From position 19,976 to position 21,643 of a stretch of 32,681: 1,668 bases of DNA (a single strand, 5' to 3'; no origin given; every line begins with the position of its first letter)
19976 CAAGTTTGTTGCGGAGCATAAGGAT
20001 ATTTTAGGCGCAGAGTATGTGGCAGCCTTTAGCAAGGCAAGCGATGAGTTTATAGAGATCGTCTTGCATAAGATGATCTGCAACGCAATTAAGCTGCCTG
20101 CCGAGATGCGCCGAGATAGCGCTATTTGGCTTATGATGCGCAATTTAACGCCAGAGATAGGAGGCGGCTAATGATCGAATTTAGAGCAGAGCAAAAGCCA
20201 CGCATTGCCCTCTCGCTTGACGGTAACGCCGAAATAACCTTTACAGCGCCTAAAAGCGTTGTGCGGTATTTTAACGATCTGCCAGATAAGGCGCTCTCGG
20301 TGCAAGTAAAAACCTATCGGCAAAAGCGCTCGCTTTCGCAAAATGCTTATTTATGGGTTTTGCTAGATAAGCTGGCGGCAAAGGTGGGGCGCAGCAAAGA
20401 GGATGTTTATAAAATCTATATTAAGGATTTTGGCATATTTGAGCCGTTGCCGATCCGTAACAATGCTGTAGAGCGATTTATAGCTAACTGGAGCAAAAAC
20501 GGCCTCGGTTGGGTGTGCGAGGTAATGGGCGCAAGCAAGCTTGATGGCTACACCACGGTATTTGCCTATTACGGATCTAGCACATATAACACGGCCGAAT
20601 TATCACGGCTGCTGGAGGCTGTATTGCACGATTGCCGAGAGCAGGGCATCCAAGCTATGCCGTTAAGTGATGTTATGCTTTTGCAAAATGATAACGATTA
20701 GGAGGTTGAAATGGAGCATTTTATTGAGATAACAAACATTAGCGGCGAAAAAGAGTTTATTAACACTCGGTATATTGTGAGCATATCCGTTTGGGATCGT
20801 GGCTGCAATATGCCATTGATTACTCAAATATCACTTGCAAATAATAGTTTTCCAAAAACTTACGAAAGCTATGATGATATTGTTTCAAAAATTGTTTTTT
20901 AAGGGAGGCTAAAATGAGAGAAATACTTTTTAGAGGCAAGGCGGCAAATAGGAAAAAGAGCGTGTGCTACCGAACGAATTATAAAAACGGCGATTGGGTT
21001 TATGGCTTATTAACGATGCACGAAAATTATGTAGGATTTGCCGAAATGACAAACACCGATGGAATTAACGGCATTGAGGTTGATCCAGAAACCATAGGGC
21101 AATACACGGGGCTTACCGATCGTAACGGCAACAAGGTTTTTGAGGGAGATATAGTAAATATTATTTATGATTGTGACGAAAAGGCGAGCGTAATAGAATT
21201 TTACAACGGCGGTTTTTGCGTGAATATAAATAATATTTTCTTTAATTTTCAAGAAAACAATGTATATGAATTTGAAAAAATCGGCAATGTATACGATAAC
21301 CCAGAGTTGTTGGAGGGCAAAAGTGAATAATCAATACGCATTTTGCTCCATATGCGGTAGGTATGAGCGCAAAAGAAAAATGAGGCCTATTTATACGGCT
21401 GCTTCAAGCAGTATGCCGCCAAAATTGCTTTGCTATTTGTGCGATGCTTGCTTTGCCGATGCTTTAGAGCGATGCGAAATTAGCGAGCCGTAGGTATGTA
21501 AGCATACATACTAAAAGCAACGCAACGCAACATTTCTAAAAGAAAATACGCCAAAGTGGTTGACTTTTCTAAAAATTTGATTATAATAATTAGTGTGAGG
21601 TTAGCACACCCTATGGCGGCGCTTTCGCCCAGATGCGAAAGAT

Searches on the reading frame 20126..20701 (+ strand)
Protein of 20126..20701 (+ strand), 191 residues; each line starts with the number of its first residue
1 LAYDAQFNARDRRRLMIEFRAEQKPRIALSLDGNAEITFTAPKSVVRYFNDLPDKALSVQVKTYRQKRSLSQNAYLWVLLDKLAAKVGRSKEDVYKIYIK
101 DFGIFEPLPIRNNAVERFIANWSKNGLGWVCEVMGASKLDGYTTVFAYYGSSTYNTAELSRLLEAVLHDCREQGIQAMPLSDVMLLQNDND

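Call 10: search_protein_families(library=phrogs, proteins=[window:20126-20701:+])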
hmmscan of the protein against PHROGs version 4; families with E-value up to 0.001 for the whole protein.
window:20126-20701:+ (191 aa): 2 families
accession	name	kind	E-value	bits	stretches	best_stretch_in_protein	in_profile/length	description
phrog_72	-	DNA, RNA and nucleotide metabolism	9.7e-18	65.8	1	53-186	37-151/161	NinB/ Orf homologous recombination mediator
phrog_7283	-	DNA, RNA and nucleotide metabolism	0.00016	22.7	1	54-174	27-144/156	NinB/ Orf homologous recombination mediator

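Call 11: search_protein_families(library=pfam, proteins=[window:20126-20701:+])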
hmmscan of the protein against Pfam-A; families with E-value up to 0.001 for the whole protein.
window:20126-20701:+ (191 aa): 1 family
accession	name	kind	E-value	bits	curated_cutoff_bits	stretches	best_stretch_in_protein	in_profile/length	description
PF05772.17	NinB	-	0.00052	20.3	23.8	0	53-87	27-59/131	NinB protein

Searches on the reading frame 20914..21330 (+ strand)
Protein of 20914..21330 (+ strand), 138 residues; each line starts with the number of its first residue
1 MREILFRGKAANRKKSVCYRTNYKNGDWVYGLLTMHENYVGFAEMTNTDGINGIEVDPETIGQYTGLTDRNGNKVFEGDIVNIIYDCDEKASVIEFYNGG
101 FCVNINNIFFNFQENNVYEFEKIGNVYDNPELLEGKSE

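Call 10: search_protein_families(library=phrogs, proteins=[window:20914-21330:+])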
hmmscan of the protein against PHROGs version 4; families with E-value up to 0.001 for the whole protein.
window:20914-21330:+ (138 aa): 4 families
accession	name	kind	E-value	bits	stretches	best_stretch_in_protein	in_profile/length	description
phrog_98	-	unknown function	2.1e-26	93.7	1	1-136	25-153/208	-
phrog_8684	-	unknown function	6.2e-26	92.3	1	1-136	2-163/164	-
phrog_24347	-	unknown function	3.3e-08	34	1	61-134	172-242/245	-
phrog_9107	-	unknown function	2e-05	25.2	1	62-117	60-119/209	-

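Call 11: search_protein_families(library=pfam, proteins=[window:20914-21330:+])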
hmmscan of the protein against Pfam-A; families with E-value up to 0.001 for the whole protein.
window:20914-21330:+ (138 aa): 1 family
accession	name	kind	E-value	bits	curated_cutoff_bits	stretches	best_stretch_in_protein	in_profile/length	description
PF09643.15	YopX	-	2.8e-18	66.6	22.4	1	49-134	48-128/128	YopX protein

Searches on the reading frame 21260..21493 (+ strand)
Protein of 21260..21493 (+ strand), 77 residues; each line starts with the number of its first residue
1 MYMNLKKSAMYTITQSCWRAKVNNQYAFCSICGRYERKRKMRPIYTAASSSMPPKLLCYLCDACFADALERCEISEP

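Call 10: search_protein_families(library=phrogs, proteins=[window:21260-21493:+])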
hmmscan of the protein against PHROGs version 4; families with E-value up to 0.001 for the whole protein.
window:21260-21493:+ (77 aa): 0 families

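Call 11: search_protein_families(library=pfam, proteins=[window:21260-21493:+])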
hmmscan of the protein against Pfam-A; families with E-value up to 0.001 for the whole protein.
window:21260-21493:+ (77 aa): 0 families

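Call 19: find_encoding_contigs(protein=window:21260-21493:+, flank=3000, max_places=10)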
Protein window:21260-21493:+ (77 aa): no gene with exactly this product is on record in the collection.
